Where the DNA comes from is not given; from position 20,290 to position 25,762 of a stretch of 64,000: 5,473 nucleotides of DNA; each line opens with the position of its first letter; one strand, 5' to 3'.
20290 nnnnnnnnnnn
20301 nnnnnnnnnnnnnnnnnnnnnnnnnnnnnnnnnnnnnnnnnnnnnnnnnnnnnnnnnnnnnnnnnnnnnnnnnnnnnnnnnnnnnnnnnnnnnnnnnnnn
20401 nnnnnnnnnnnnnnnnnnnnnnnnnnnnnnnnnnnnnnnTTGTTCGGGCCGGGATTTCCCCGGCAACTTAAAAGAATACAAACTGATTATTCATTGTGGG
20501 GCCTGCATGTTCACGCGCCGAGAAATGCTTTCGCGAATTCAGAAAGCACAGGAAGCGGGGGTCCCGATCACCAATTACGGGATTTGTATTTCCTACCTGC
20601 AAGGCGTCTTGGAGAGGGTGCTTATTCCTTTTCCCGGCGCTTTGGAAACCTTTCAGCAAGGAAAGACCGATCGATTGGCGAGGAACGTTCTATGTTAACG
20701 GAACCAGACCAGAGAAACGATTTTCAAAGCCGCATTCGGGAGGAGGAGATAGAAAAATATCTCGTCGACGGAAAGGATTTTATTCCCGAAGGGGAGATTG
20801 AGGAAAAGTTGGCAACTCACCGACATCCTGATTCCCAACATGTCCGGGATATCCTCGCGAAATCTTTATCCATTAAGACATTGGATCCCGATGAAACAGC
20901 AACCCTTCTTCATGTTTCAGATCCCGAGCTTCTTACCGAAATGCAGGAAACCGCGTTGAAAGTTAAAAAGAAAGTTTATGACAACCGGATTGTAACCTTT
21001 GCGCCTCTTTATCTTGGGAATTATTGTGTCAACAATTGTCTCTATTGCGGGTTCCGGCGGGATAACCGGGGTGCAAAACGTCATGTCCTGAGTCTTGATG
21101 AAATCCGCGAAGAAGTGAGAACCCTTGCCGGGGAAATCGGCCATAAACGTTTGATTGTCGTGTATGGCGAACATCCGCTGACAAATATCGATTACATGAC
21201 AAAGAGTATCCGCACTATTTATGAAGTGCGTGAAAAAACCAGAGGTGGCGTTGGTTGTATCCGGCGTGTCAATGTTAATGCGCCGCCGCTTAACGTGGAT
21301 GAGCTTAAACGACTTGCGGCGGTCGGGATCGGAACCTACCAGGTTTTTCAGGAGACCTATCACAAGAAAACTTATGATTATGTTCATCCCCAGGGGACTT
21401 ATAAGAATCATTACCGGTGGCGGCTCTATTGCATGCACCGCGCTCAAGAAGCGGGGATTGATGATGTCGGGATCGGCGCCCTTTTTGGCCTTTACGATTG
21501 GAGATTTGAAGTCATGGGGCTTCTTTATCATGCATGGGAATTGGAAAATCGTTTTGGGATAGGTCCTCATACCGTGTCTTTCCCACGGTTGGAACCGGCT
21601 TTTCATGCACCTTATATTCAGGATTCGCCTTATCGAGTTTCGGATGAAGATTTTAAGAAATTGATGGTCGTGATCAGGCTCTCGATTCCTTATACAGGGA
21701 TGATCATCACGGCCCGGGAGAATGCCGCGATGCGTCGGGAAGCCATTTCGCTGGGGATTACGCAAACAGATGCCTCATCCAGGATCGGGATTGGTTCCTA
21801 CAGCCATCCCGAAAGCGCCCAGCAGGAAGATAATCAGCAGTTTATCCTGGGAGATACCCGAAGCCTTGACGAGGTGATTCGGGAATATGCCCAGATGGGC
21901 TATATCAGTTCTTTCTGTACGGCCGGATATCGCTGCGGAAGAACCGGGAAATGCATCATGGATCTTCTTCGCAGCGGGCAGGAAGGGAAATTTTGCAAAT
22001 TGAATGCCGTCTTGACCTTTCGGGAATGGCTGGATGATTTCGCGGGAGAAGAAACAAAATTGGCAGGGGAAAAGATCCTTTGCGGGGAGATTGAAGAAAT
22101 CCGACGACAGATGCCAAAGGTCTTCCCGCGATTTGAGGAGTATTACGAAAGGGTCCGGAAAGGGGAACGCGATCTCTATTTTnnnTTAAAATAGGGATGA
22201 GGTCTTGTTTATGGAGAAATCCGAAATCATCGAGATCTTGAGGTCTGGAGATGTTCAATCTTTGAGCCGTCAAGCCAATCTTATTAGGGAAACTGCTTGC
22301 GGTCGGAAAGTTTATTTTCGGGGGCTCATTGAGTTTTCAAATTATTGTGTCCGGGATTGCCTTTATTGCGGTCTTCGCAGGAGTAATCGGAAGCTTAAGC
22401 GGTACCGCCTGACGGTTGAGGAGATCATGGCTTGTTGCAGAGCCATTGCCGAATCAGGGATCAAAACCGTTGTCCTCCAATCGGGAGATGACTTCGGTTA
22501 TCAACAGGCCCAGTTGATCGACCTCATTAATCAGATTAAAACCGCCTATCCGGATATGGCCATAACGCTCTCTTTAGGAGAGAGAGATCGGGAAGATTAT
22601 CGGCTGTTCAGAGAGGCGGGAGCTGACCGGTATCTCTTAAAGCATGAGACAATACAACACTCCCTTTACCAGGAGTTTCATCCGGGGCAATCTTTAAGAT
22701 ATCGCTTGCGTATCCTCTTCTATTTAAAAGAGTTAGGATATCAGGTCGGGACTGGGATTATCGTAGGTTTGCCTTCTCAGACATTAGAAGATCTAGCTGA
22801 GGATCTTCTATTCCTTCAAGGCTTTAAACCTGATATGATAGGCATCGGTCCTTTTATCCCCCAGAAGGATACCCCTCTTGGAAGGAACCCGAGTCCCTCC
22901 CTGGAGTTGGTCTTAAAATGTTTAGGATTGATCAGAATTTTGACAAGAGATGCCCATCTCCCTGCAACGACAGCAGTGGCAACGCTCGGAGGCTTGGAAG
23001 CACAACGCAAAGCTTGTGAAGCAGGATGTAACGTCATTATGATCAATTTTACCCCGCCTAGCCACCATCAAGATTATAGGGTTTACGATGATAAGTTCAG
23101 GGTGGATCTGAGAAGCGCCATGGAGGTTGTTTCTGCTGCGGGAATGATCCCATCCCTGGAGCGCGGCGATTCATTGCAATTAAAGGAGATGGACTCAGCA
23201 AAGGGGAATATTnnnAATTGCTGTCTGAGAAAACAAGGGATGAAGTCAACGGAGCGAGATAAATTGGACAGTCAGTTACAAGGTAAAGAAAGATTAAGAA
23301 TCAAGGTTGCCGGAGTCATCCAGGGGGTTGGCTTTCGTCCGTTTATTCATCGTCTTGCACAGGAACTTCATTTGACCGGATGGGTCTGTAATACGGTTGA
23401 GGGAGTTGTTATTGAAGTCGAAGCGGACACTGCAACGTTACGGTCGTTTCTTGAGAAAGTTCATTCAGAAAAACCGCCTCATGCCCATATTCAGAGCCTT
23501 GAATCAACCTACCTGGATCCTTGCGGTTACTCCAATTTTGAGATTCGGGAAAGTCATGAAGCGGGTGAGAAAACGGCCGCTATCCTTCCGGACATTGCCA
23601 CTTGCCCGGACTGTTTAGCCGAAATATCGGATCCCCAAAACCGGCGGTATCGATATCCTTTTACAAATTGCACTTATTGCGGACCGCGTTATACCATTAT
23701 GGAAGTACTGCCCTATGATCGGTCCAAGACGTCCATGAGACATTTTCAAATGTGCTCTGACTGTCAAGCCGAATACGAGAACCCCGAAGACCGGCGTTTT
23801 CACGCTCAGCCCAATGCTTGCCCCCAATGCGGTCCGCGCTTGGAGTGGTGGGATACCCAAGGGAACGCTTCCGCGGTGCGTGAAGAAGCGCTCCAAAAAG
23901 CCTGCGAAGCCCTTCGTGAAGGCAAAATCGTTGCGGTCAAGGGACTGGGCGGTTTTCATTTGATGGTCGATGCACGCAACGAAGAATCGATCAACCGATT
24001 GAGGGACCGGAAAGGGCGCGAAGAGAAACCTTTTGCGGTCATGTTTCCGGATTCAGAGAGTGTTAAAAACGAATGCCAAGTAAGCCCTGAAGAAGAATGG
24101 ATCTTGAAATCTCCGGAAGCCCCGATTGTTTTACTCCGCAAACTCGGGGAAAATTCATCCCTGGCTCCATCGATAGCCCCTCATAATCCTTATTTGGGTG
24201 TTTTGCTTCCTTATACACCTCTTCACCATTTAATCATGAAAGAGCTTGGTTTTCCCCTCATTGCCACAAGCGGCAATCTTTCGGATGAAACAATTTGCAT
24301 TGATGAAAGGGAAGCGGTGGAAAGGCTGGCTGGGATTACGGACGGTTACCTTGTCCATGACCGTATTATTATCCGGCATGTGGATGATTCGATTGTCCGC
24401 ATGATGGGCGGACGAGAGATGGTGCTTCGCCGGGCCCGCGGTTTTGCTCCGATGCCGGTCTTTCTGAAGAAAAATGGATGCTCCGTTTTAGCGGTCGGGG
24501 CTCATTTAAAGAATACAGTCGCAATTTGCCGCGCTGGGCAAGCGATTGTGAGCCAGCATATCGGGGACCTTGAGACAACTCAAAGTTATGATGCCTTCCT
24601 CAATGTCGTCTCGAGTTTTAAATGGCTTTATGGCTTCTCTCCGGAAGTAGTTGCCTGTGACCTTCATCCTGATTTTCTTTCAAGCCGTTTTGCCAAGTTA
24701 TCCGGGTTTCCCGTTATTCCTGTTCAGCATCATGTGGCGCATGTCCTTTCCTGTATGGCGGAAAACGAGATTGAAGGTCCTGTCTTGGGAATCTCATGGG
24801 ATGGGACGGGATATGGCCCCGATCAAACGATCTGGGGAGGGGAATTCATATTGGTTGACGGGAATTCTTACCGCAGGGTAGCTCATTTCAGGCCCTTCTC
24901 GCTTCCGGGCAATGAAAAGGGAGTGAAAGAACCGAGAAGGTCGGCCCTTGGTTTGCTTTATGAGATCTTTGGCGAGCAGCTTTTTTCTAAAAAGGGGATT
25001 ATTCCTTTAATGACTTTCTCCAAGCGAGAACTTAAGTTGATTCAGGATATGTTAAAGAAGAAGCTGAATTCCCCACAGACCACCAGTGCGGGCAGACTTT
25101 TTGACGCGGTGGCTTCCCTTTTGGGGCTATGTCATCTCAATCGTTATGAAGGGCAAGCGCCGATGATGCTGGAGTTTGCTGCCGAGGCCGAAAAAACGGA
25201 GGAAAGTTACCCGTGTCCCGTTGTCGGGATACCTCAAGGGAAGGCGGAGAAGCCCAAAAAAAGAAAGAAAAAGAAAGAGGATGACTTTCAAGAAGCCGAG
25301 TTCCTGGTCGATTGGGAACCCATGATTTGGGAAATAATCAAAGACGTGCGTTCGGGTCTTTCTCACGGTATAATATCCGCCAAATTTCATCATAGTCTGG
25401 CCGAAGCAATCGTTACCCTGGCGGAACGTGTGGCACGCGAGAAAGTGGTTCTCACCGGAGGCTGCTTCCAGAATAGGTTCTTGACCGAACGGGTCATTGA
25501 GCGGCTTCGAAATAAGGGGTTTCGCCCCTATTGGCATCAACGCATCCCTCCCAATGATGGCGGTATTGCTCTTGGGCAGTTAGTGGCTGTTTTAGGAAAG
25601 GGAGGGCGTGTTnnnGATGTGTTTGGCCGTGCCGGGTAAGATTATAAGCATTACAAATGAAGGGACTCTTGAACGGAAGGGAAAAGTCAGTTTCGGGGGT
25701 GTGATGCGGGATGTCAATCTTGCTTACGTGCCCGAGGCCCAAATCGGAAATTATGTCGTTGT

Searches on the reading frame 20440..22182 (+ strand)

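Call 99: search_protein_families(library=pfam, proteins=[window:20440-22182:+], max_evalue=0.00001)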
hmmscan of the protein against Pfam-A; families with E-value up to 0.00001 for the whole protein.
window:20440-22182:+ (581 aa): 2 families
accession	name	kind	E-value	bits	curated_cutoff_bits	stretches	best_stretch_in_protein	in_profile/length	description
PF04055.27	Radical_SAM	-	2.5e-16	60.7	29.5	1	192-347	3-148/166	Radical SAM superfamily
PF06968.18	BATS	-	9e-14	51.9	22.2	1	380-488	1-87/88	Biotin and Thiamin Synthesis associated domain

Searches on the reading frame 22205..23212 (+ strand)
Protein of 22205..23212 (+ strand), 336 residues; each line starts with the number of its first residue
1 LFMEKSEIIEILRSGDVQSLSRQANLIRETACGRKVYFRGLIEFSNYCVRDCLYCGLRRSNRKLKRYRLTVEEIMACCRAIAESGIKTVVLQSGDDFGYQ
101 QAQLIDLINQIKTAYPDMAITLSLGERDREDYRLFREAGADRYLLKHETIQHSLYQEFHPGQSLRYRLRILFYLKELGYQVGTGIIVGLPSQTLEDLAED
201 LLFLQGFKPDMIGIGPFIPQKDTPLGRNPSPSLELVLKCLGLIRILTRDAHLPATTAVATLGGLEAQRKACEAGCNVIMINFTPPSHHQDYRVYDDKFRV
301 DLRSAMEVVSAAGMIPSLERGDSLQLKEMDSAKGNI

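Call 99: search_protein_families(library=pfam, proteins=[window:22205-23212:+], max_evalue=0.00001)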
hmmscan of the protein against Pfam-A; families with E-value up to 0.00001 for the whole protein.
window:22205-23212:+ (336 aa): 1 family
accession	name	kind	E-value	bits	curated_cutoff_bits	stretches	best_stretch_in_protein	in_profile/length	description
PF04055.27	Radical_SAM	-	3.5e-21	76.5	29.5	1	42-203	1-165/166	Radical SAM superfamily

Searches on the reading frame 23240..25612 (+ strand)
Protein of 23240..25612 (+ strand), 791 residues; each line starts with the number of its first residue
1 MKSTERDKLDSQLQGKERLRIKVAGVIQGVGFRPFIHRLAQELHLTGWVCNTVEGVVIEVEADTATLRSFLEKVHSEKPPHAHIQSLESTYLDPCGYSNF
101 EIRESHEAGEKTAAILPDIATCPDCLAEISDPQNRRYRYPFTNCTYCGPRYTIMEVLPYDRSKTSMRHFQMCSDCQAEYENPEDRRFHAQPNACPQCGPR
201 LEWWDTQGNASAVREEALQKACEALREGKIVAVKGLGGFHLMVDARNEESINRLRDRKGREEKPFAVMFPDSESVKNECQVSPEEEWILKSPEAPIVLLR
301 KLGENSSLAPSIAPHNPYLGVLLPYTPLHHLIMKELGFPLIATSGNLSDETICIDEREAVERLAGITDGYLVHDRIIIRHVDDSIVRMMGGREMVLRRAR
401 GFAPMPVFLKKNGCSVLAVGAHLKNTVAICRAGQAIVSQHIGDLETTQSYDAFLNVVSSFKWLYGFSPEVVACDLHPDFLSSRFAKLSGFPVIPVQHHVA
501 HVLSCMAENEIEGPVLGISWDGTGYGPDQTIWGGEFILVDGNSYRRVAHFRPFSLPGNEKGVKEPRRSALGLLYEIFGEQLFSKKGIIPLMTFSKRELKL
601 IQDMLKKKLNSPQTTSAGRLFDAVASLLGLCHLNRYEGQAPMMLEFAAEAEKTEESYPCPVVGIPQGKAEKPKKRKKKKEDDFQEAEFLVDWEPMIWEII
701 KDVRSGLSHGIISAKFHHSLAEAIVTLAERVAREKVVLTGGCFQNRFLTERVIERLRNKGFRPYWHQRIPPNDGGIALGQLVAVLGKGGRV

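Call 78: search_protein_families(library=pfam, proteins=[window:23240-25612:+], max_evalue=0.0001)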
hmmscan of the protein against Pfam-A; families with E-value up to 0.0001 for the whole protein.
window:23240-25612:+ (791 aa): 5 families
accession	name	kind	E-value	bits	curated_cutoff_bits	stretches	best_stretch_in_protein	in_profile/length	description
PF22521.2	HypF_C_2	-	1.3e-79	267.9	27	1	517-780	1-241/241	Carbamoyltransferase, Kae1-like Domain, second subdomain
PF01300.24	Sua5_yciO_yrdC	-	2.3e-44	151.4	25.1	1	223-398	1-177/178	Telomere recombination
PF07503.17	zf-HYPF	-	1e-34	118.5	23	2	171-203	1-33/34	HypF finger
PF17788.7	HypF_C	-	6e-34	117.1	23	1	415-508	5-99/99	HypF Kae1-like domain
PF00708.24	Acylphosphatase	-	1.9e-20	73.4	22.5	1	20-102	2-85/85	Acylphosphatase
